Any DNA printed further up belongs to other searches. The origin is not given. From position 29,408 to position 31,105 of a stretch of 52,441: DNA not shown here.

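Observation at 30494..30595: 34-aa CxxC-X14-CxxC insertion in isocitrate dehydrogenase, at the phosphorylation/substrate loop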

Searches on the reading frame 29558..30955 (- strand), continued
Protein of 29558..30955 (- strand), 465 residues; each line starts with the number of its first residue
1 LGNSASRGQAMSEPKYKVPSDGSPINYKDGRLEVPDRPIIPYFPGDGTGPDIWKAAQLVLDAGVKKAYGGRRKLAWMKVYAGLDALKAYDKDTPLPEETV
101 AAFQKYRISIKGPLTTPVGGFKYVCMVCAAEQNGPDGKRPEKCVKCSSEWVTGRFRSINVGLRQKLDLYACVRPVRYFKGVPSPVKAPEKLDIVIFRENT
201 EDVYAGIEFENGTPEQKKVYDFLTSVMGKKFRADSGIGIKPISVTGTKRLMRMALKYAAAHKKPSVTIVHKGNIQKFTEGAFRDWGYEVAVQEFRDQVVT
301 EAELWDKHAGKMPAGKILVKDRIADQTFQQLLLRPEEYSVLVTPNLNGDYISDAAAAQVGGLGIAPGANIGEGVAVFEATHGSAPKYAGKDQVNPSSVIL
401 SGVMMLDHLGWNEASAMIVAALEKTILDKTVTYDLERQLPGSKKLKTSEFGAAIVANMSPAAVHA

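Call 27: fold_search(model_id=the predicted structure, library=pdb)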
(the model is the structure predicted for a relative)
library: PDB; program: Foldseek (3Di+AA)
matches with E <= 10: 1133; with E <= 0.001: 406
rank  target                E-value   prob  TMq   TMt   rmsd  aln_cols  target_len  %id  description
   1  2iv0_A                1.3e-56  1.00  0.85  0.94   2.6       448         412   54  Thermal stability of isocitrate dehydrogenase from Archaeoglobus fulgidus studied by crystal structure analysis and en (released 2007-04-17)
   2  1p8f                  1.2e-53  1.00  0.85  0.93   2.2       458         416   52  A four location model to explain the stereospecificity of proteins. (released 2003-05-20)
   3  1cw1                  1.3e-53  1.00  0.85  0.93   2.2       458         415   52  CRYSTAL STRUCTURE OF ISOCITRATE DEHYDROGENASE MUTANT K230M BOUND TO ISOCITRATE AND MN2+ (released 1999-09-01)
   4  1idd                  1.5e-53  1.00  0.84  0.92   2.7       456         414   52  ISOCITRATE DEHYDROGENASE Y160F MUTANT APO ENZYME (released 1996-03-08)
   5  1hqs_A                2.3e-53  1.00  0.85  0.91   2.1       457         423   52  CRYSTAL STRUCTURE OF ISOCITRATE DEHYDROGENASE FROM BACILLUS SUBTILIS (released 2001-07-25)
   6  1sjs                  3.2e-53  1.00  0.83  0.90   3.4       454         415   52  ACCESS TO PHOSPHORYLATION IN ISOCITRATE DEHYDROGENASE MAY OCCUR BY DOMAIN SHIFTING (released 1997-12-03)
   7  4ajb                  9.5e-53  1.00  0.85  0.93   2.3       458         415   52  3D structure of E. coli Isocitrate Dehydrogenase K100M mutant in complex with Isocitrate, magnesium(II) and thioNADP (released 2012-10-31)
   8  6c0e_A                9.5e-53  1.00  0.83  0.90   2.9       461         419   50  Crystal Structure of Isocitrate Dehydrogenase from Legionella pneumophila with bound NADPH with an alpha-ketoglutarate (released 2018-02-07)
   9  1iso                  1.9e-52  1.00  0.84  0.92   2.2       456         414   51  ISOCITRATE DEHYDROGENASE: STRUCTURE OF AN ENGINEERED NADP+--> NAD+ SPECIFICITY-REVERSAL MUTANT (released 1996-12-07)
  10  5m2e_A                2.8e-52  1.00  0.83  0.91   2.8       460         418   52  Apo structure of Pseudomonas aeruginosa Isocitrate Dehydrogenase, ICD. (released 2017-12-20)
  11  3icd                  3.3e-52  1.00  0.84  0.92   2.3       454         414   52  STRUCTURE OF A BACTERIAL ENZYME REGULATED BY PHOSPHORYLATION, ISOCITRATE DEHYDROGENASE (released 1991-01-15)
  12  7icd                  3.3e-52  1.00  0.84  0.92   2.3       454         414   51  REGULATION OF AN ENZYME BY PHOSPHORYLATION AT THE ACTIVE SITE (released 1991-10-15)
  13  1grp                  4.4e-52  1.00  0.84  0.92   2.3       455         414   51  REGULATORY AND CATALYTIC MECHANISMS IN ESCHERICHIA COLI ISOCITRATE DEHYDROGENASE: MULTIPLE ROLES FOR N115 (released 1996-04-03)
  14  3dms                  5.3e-52  1.00  0.84  0.92   2.2       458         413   51  1.65A crystal structure of isocitrate dehydrogenase from Burkholderia pseudomallei (released 2008-07-15)
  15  1cw7                  6.3e-52  1.00  0.85  0.93   2.2       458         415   52  LOW TEMPERATURE STRUCTURE OF WILD-TYPE IDH COMPLEXED WITH MG-ISOCITRATE (released 1999-09-01)
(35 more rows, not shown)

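Call 44: search_dna_similar(query=P0001, collection=plasmids, mode=protein, max_rows=40, rows=spread, max_evalue=1e-60)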
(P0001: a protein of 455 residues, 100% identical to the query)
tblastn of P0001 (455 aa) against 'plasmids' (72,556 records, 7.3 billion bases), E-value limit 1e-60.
Records with a match: 37; places in all: 37; records where one place covers at least 80% of the query: 37.
Best place of each record, by identity: <60% 37.
By first word of the organism name: Escherichia 14; Klebsiella 4; Acinetobacter 3; Proteus 2; Citrobacter 2; Listeria 2; Anoxybacillus 1; Legionella 1; Bacillus 1; Paenibacillus 1; and 6 more.
By predicted mobility (MOB-suite, as given by PLSDB): non-mobilizable 31; mobilizable 5; conjugative 1.
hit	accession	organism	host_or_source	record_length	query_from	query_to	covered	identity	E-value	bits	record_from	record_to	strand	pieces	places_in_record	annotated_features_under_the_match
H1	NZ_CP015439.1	Anoxybacillus amylolyticus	Microbial isolate,soil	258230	12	448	96%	55.4%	2e-142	457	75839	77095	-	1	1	icd: NADP-dependent isocitrate dehydrogenase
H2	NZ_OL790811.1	Proteus mirabilis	-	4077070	3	448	98%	54.0%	5e-145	464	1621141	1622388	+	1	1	none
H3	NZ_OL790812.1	Proteus mirabilis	-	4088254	3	448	98%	54.0%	5e-145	464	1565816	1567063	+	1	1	none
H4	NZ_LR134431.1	Legionella adelaidensis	environmental,Cooling tower water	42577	1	448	98%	52.9%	2e-140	451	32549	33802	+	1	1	icd: NADP-dependent isocitrate dehydrogenase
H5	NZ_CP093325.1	Bacillus sp. N5-665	whole organism,peat soil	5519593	12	453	97%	53.6%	5e-138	444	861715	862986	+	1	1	none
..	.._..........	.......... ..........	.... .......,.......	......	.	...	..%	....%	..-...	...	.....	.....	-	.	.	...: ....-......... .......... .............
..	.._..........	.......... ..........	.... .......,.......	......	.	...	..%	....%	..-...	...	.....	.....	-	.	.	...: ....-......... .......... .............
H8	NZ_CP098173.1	Klebsiella pneumoniae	Canis lupus familiaris,Rectal swab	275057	1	448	98%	52.5%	2e-142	457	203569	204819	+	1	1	icd: NADP-dependent isocitrate dehydrogenase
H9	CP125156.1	Klebsiella pneumoniae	-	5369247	1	448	98%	52.5%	2e-142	457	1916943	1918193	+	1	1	icd: NADP-dependent isocitrate dehydrogenase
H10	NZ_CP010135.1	Escherichia coli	dog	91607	3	448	98%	52.6%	5e-143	459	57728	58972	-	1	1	icd: NADP-dependent isocitrate dehydrogenase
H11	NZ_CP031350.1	Escherichia coli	Cattle,whole organism,feces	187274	3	448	98%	52.6%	5e-143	459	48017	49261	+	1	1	icd: NADP-dependent isocitrate dehydrogenase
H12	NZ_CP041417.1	Escherichia coli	goat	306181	3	448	98%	52.6%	5e-143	459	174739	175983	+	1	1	icd: NADP-dependent isocitrate dehydrogenase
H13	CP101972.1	Escherichia coli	Microbe organism,goat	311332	3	448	98%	52.6%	5e-143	459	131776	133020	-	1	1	icd: NADP-dependent isocitrate dehydrogenase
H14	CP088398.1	Escherichia coli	Homo sapiens,blood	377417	3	448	98%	52.6%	5e-143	459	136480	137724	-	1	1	icd: NADP-dependent isocitrate dehydrogenase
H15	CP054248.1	Escherichia coli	Homo sapiens,bone infection of foot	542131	3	448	98%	52.6%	5e-143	459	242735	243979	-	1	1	icd: NADP-dependent isocitrate dehydrogenase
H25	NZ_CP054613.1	Paenibacillus cellulosilyticus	cell culture,soil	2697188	5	448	98%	52.3%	4e-146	468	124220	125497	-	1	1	none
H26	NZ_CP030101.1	Listeria monocytogenes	Environment,water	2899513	15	448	95%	53.2%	7e-141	452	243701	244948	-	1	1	none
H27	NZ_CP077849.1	Acinetobacter baumannii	Homo sapiens,Rectal swab_P28_BU14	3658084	1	448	98%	51.5%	2e-137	443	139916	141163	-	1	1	none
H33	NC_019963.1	Natrinema pellirubrum DSM 15624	-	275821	1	452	99%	48.7%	1e-131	426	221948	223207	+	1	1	icd: isocitrate dehydrogenase (NADP(+))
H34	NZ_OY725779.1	Parabacteroides distasonis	-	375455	13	446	95%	49.0%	4e-126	410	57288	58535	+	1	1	icd: NADP-dependent isocitrate dehydrogenase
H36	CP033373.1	Limosilactobacillus fermentum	Cow,cell culture,Fresh milk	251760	12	448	96%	45.3%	2e-114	377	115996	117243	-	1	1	NADP-dependent isocitrate dehydrogenase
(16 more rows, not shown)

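Call 45: get_annotated_region(hit=H1, flank=150)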
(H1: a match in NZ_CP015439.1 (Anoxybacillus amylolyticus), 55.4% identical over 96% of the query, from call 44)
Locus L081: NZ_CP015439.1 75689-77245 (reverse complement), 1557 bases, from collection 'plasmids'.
description: Anoxybacillus amylolyticus strain DSM 15939 plasmid pDSM15939_1, complete sequence
organism: Anoxybacillus amylolyticus (NCBI taxid 294699)
taxonomy: Bacteria; Bacillota; Bacilli; Bacillales; Bacillaceae; Anoxybacillus; Anoxybacillus amylolyticus
host: -; source: Microbial isolate,soil; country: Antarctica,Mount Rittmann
typing (MOB-suite, as given by PLSDB): non-mobilizable; replicon rep_cluster_264
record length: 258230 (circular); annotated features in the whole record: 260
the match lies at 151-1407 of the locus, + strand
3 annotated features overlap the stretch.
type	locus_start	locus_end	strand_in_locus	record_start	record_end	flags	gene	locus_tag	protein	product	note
CDS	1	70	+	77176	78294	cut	citZ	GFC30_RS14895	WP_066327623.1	citrate synthase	-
CDS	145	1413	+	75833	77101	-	icd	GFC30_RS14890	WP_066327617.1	NADP-dependent isocitrate dehydrogenase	GO:0006099 - tricarboxylic acid cycle [Evidence IEA]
CDS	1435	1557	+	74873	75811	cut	mdh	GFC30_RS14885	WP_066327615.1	malate dehydrogenase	GO:0005975 - carbohydrate metabolic process [Evidence IEA]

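Call 46: get_annotated_region(hit=H4, flank=150)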
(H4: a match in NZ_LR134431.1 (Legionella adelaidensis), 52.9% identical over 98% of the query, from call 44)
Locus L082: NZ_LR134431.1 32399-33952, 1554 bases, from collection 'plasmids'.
description: Legionella adelaidensis strain NCTC12735 plasmid 22, complete sequence
organism: Legionella adelaidensis (NCBI taxid 45056)
taxonomy: Bacteria; Pseudomonadota; Gammaproteobacteria; Legionellales; Legionellaceae; Legionella; Legionella adelaidensis
host: -; source: environmental,Cooling tower water; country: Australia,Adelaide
typing (MOB-suite, as given by PLSDB): non-mobilizable
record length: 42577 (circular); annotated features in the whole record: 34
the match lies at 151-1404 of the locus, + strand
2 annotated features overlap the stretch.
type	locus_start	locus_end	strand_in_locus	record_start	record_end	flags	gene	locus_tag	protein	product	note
CDS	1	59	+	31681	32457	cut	-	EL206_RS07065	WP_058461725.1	hypothetical protein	-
CDS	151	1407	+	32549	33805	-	icd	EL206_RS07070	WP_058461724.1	NADP-dependent isocitrate dehydrogenase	GO:0006099 - tricarboxylic acid cycle [Evidence IEA]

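Call 47: get_annotated_region(hit=H25, flank=150)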
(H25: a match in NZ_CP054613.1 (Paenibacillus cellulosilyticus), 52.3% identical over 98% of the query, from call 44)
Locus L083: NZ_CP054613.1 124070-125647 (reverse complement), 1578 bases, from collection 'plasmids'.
description: Paenibacillus cellulosilyticus strain KACC 14175 plasmid unnamed4, complete sequence
organism: Paenibacillus cellulosilyticus (NCBI taxid 375489)
taxonomy: Bacteria; Bacillota; Bacilli; Bacillales; Paenibacillaceae; Paenibacillus; Paenibacillus cellulosilyticus
host: -; source: cell culture,soil; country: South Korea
typing (MOB-suite, as given by PLSDB): non-mobilizable
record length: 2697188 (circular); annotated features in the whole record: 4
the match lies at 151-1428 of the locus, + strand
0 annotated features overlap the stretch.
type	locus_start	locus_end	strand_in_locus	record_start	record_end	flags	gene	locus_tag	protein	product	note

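Call 48: get_annotated_region(hit=H27, flank=150)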
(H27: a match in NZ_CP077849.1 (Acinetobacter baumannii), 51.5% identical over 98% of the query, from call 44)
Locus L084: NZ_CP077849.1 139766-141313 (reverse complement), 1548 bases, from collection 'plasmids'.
description: Acinetobacter baumannii strain DETAB-P16 plasmid pDETAB15, complete sequence
organism: Acinetobacter baumannii (NCBI taxid 470)
taxonomy: Bacteria; Pseudomonadota; Gammaproteobacteria; Moraxellales; Moraxellaceae; Acinetobacter; Acinetobacter baumannii
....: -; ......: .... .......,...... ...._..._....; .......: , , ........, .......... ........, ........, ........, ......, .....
typing (MOB-suite, as given by PLSDB): mobilizable; replicon rep_cluster_1254; relaxase MOBP
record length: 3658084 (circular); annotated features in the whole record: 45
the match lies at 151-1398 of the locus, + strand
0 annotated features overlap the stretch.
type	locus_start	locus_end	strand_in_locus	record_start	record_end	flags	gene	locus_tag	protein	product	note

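Call 49: get_annotated_region(hit=H33, flank=150)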
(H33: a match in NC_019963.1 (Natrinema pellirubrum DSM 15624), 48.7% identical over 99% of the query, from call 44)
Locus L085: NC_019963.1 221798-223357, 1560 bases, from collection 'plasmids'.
description: Natrinema pellirubrum DSM 15624 plasmid pNATPE02, complete sequence
organism: Natrinema pellirubrum DSM 15624 (NCBI taxid 797303)
taxonomy: Archaea; Euryarchaeota; Halobacteria; Halobacteriales; Natrialbaceae; Natrinema; Natrinema pellirubrum; Natrinema pellirubrum DSM 15624
host: -; source: -; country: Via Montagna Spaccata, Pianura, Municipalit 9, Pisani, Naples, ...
typing (MOB-suite, as given by PLSDB): non-mobilizable; mating-pair formation MPF_T
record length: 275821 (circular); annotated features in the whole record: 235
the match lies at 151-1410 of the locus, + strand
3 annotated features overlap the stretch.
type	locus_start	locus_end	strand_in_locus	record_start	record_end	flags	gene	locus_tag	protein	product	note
CDS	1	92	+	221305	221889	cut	-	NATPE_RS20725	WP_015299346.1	TATA-box-binding protein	-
CDS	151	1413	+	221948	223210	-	icd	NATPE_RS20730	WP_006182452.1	isocitrate dehydrogenase (NADP(+))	GO:0006099 - tricarboxylic acid cycle [Evidence IEA]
CDS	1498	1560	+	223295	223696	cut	-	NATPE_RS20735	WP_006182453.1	hypothetical protein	-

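Call 50: get_annotated_region(hit=H34, flank=150)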
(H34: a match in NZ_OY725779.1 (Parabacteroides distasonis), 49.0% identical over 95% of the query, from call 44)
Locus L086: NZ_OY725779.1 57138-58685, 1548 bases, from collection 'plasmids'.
description: Parabacteroides distasonis strain Parabacteroides distasonis TSDC17.2-1.1 plasmid 34, complete sequence
organism: Parabacteroides distasonis (NCBI taxid 823)
taxonomy: Bacteria; Bacteroidota; Bacteroidia; Bacteroidales; Tannerellaceae; Parabacteroides; Parabacteroides distasonis
host: -; source: -; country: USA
typing (MOB-suite, as given by PLSDB): non-mobilizable
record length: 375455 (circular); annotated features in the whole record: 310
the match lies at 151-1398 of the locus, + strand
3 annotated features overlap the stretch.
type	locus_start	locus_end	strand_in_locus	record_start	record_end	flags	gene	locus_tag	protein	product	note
CDS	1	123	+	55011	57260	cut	-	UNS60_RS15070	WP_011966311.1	aconitate hydratase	GO:0006099 - tricarboxylic acid cycle [Evidence IEA]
CDS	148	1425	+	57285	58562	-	icd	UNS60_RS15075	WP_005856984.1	NADP-dependent isocitrate dehydrogenase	GO:0006099 - tricarboxylic acid cycle [Evidence IEA]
CDS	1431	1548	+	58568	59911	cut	-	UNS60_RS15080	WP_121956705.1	citrate/2-methylcitrate synthase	-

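Call 51: get_annotated_region(hit=H36, flank=150)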
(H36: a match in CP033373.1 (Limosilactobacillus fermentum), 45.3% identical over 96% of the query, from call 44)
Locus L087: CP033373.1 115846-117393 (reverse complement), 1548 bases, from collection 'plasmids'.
description: Limosilactobacillus fermentum strain DR9 plasmid unnamed2, complete sequence
organism: Limosilactobacillus fermentum (NCBI taxid 1613)
taxonomy: Bacteria; Bacillota; Bacilli; Lactobacillales; Lactobacillaceae; Limosilactobacillus; Limosilactobacillus fermentum
host: -; source: Cow,cell culture,Fresh milk; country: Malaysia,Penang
typing (MOB-suite, as given by PLSDB): mobilizable; relaxase MOBT
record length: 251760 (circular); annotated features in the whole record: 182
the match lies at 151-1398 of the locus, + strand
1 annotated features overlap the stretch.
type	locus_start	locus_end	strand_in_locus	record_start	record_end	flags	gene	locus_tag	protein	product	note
CDS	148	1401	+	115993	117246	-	-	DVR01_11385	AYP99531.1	NADP-dependent isocitrate dehydrogenase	-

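Call 52: get_annotated_region(hit=H26, flank=150)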
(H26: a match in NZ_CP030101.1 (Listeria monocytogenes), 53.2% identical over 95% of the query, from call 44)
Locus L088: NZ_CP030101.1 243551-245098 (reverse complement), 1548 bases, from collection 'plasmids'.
description: Listeria monocytogenes strain FDAARGOS_57 plasmid unnamed, complete sequence
organism: Listeria monocytogenes (NCBI taxid 1639)
taxonomy: Bacteria; Bacillota; Bacilli; Bacillales; Listeriaceae; Listeria; Listeria monocytogenes
host: -; source: Environment,water; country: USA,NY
typing (MOB-suite, as given by PLSDB): non-mobilizable
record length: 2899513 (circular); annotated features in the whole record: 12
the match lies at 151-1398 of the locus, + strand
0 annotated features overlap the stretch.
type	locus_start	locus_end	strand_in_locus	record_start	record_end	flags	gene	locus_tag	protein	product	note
